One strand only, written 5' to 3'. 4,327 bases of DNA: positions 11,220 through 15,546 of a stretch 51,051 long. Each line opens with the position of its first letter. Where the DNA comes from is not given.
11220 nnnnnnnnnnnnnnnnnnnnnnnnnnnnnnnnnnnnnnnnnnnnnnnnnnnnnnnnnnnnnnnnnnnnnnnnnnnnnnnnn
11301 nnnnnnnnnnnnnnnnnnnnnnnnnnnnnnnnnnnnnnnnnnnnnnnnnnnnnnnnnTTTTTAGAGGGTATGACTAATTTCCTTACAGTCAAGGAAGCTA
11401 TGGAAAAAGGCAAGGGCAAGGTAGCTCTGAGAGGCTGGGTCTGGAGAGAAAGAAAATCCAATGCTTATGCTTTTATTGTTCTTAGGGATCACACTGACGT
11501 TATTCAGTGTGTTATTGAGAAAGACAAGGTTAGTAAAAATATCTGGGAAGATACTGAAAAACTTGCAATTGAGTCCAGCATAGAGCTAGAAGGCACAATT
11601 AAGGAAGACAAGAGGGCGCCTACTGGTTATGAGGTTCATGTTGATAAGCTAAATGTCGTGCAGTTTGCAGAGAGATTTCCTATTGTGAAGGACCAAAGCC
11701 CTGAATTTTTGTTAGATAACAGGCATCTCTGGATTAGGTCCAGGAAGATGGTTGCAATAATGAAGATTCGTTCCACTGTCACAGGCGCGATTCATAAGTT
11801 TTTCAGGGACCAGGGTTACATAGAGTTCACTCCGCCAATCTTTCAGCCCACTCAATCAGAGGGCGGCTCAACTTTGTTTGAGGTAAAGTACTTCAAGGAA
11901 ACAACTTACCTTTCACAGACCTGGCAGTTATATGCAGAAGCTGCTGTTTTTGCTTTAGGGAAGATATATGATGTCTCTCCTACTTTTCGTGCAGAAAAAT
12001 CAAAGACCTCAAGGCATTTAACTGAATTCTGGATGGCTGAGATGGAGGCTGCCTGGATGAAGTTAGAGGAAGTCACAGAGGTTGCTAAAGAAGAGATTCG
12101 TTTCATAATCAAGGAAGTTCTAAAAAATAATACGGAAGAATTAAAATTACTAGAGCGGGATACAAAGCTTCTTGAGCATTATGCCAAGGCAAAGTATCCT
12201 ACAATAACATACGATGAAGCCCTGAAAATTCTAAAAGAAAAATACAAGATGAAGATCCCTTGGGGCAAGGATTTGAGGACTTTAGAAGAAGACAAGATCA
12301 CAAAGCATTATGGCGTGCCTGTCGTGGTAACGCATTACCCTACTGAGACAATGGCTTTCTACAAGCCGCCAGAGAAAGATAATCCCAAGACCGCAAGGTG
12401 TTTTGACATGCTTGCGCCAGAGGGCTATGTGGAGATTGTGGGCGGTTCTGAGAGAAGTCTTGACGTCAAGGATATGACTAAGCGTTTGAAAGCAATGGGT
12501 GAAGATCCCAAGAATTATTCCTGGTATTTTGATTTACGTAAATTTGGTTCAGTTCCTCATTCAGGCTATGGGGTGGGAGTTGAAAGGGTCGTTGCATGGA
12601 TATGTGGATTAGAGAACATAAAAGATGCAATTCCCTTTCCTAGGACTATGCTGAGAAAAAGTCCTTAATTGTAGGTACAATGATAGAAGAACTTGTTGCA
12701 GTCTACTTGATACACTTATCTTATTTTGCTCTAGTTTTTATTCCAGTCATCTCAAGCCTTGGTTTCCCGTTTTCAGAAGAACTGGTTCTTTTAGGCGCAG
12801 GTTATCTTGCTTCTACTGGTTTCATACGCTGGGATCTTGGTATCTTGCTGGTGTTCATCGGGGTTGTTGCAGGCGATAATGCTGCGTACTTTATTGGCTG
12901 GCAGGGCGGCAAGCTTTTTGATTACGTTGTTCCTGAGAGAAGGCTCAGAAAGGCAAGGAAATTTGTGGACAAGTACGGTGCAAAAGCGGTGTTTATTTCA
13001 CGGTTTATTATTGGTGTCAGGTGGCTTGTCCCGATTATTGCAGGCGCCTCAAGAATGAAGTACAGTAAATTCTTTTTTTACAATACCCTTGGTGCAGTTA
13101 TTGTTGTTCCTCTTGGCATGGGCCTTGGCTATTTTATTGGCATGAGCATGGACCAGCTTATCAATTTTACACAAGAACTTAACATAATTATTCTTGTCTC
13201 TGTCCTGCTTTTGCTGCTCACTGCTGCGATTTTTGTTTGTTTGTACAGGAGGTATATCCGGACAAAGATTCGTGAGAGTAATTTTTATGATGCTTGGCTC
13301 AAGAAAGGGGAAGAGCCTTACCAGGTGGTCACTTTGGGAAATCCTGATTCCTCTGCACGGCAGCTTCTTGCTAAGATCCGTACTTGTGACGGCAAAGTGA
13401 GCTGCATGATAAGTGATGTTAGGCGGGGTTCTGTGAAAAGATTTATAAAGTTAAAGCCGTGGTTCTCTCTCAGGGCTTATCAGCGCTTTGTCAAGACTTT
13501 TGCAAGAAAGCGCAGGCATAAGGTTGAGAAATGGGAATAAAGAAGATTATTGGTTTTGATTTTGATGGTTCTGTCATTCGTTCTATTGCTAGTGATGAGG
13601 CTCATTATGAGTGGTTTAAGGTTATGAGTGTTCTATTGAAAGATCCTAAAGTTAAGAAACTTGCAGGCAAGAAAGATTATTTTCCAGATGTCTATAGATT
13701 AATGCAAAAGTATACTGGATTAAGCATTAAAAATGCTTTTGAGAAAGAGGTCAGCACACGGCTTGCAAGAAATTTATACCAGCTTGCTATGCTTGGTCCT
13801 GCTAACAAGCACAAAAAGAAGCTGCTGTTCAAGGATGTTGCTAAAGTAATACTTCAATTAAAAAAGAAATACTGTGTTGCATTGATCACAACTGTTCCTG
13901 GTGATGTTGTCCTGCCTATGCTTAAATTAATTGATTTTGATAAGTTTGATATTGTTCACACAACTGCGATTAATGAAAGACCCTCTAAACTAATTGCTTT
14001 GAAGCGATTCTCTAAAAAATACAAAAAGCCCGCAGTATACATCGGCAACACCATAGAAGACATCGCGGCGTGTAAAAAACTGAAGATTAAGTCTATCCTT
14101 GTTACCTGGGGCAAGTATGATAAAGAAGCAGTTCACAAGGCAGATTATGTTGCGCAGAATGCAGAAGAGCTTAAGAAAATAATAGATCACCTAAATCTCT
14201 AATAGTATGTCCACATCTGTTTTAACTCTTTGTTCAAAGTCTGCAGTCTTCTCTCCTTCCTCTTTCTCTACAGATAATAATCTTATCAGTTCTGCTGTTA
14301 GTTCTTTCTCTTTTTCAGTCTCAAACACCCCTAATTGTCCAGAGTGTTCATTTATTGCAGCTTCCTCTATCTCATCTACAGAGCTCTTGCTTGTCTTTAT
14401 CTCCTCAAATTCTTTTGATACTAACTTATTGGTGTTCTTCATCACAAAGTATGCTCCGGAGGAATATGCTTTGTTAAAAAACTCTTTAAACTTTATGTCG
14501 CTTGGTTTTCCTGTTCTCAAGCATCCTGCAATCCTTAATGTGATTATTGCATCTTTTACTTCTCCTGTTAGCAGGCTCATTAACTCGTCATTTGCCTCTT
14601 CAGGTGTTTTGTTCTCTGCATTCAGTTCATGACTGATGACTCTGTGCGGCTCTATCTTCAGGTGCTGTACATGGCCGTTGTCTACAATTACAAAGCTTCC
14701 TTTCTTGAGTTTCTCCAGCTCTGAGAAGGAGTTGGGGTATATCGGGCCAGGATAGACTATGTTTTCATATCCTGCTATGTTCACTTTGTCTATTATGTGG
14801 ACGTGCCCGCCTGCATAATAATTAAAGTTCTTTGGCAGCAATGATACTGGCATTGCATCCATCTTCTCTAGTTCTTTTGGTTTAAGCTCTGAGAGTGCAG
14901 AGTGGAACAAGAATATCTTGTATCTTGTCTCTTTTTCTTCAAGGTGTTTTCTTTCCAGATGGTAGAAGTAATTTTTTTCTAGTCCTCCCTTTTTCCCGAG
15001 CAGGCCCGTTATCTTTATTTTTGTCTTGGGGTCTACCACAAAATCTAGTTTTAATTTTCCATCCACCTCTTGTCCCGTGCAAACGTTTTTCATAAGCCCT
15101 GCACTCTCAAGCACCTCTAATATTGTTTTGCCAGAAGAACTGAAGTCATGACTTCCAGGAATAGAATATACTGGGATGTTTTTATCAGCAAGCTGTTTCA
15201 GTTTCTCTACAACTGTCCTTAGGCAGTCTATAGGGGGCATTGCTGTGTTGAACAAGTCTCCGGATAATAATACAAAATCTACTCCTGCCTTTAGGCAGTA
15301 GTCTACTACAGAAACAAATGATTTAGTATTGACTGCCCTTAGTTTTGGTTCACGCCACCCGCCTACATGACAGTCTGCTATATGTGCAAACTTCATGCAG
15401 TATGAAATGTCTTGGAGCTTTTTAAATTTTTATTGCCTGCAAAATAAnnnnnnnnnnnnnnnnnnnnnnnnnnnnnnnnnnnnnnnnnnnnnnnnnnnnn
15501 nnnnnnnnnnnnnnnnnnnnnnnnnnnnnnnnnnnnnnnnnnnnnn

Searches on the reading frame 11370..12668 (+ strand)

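Call 8: search_protein_families(library=pfam, proteins=[window:11370-12668:+], max_evalue=0.001)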
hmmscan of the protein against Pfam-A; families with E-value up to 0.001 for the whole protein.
window:11370-12668:+ (432 aa): 2 families
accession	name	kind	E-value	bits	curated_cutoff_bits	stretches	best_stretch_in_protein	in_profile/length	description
PF00152.25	tRNA-synt_2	-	1.8e-71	241.2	25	1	111-426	2-307/308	tRNA synthetases class II (D, K and N)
PF01336.31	tRNA_anti-codon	-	4.2e-14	52.7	27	1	18-96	1-74/75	OB-fold nucleic acid binding domain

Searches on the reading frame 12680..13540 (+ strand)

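Call 8: search_protein_families(library=pfam, proteins=[window:12680-13540:+], max_evalue=0.001)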
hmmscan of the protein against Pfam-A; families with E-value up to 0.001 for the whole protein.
window:12680-13540:+ (286 aa): 1 family
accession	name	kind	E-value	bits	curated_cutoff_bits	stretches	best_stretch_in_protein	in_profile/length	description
PF09335.16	VTT_dom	-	1.1e-16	61.9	33.9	1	34-151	4-122/123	VTT domain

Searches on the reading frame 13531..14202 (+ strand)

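Call 8: search_protein_families(library=pfam, proteins=[window:13531-14202:+], max_evalue=0.001)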
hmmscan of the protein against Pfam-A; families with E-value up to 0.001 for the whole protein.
window:13531-14202:+ (223 aa): 3 families
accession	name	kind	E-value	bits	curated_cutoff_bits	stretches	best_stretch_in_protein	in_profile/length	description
PF13419.12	HAD_2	-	7.5e-07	29.9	23.8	1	58-191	37-178/178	Haloacid dehalogenase-like hydrolase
PF00702.32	Hydrolase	-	2.1e-05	25.5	26.4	1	5-183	2-189/191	haloacid dehalogenase-like hydrolase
PF13242.12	Hydrolase_like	-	0.00086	19.6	22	0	166-213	22-74/75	HAD-hyrolase-like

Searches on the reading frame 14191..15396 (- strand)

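Call 8: search_protein_families(library=pfam, proteins=[window:14191-15396:-], max_evalue=0.001)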
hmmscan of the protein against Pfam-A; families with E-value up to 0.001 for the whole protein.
window:14191-15396:- (401 aa): 2 families
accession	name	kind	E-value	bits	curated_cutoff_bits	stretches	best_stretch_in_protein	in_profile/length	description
PF00149.33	Metallophos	-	7e-15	56.4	21.5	1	1-200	1-189/191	Calcineurin-like phosphoesterase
PF12850.12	Metallophos_2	-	4e-06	27.4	27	1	1-225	1-141/154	Calcineurin-like phosphoesterase superfamily domain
